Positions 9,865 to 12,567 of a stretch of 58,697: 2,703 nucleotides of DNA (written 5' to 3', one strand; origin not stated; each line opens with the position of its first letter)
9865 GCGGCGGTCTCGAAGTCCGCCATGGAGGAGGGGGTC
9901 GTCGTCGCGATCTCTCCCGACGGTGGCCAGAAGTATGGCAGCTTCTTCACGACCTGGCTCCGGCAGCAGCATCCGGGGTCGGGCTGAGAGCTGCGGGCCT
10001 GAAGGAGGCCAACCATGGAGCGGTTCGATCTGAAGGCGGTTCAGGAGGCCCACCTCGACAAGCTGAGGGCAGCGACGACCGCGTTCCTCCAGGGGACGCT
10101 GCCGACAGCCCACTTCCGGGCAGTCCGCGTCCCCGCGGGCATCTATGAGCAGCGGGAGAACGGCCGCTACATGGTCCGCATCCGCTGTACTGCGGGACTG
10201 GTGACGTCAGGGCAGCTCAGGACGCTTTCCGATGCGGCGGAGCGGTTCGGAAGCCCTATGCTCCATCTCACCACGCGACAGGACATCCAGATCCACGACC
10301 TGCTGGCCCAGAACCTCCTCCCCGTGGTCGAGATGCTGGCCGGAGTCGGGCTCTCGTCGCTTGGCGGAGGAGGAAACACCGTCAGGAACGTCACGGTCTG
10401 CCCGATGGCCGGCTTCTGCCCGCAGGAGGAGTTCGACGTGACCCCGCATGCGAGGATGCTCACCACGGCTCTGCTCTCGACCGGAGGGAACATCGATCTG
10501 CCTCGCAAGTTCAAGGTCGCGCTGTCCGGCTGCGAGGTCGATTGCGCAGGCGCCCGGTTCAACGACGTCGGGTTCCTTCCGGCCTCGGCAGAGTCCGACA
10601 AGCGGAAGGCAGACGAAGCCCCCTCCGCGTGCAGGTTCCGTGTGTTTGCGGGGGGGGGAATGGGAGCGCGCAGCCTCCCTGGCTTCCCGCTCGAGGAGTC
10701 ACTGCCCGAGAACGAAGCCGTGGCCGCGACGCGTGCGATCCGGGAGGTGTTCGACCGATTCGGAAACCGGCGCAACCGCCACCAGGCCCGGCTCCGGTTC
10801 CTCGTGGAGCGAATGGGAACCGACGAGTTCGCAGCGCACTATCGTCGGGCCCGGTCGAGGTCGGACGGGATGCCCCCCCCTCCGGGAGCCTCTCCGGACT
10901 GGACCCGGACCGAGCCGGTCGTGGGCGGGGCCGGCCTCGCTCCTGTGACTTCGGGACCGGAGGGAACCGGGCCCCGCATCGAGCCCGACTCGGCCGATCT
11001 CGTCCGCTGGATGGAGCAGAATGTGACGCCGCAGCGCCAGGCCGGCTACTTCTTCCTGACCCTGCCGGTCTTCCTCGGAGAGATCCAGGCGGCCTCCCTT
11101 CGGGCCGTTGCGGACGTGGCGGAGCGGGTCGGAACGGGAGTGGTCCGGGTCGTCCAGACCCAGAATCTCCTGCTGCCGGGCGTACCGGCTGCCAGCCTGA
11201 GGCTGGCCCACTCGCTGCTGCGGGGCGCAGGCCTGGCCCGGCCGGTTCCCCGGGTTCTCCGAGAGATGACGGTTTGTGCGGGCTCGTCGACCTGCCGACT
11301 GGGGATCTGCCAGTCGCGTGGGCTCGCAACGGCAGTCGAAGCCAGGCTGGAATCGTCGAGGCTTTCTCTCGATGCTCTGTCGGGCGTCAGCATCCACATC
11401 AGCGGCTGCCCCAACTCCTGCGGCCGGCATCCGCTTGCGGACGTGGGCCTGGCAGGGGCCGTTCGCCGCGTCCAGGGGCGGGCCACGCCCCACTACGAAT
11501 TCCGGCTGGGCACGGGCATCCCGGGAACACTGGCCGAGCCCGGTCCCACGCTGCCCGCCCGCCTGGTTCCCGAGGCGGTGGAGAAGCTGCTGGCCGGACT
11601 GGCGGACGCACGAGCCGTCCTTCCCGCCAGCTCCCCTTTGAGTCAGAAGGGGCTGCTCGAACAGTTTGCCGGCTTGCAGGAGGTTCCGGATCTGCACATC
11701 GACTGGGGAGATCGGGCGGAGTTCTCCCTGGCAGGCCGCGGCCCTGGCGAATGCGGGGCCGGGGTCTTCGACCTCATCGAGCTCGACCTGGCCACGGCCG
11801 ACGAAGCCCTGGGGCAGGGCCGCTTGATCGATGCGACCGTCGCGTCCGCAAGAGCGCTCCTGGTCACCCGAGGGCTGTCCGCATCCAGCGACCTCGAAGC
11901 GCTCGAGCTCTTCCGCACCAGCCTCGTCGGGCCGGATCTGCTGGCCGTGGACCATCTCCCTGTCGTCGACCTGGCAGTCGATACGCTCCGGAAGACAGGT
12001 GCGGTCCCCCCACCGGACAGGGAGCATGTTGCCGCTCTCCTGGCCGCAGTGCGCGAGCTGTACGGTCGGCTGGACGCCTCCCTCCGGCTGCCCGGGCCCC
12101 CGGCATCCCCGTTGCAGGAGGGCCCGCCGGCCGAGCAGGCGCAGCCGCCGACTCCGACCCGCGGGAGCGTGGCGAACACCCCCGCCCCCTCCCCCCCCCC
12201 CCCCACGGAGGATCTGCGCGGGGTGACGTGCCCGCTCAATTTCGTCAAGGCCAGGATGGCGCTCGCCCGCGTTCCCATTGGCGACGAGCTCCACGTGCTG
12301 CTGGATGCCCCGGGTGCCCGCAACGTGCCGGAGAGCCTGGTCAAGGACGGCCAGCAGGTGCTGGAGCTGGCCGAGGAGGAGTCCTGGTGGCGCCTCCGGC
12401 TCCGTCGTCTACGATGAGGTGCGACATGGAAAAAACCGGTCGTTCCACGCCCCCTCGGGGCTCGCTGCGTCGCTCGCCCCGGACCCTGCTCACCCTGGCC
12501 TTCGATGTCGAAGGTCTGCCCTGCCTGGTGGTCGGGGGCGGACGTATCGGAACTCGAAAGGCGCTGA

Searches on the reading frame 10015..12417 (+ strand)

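Call 50: search_protein_families(library=pfam, proteins=[window:10015-12417:+], max_evalue=0.00001)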
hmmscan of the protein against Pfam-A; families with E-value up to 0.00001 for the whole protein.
window:10015-12417:+ (800 aa): 3 families
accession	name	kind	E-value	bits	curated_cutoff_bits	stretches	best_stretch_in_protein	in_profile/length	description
PF01077.27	NIR_SIR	-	1.4e-41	142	27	1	120-275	2-149/158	Nitrite and sulphite reductase 4Fe-4S domain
PF03460.22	NIR_SIR_ferr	-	1.1e-31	108.7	24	2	44-109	1-67/69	Nitrite/Sulfite reductase ferredoxin-like half domain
PF01206.22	TusA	-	4e-14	52.7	28.6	1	733-798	4-70/70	Sulfurtransferase TusA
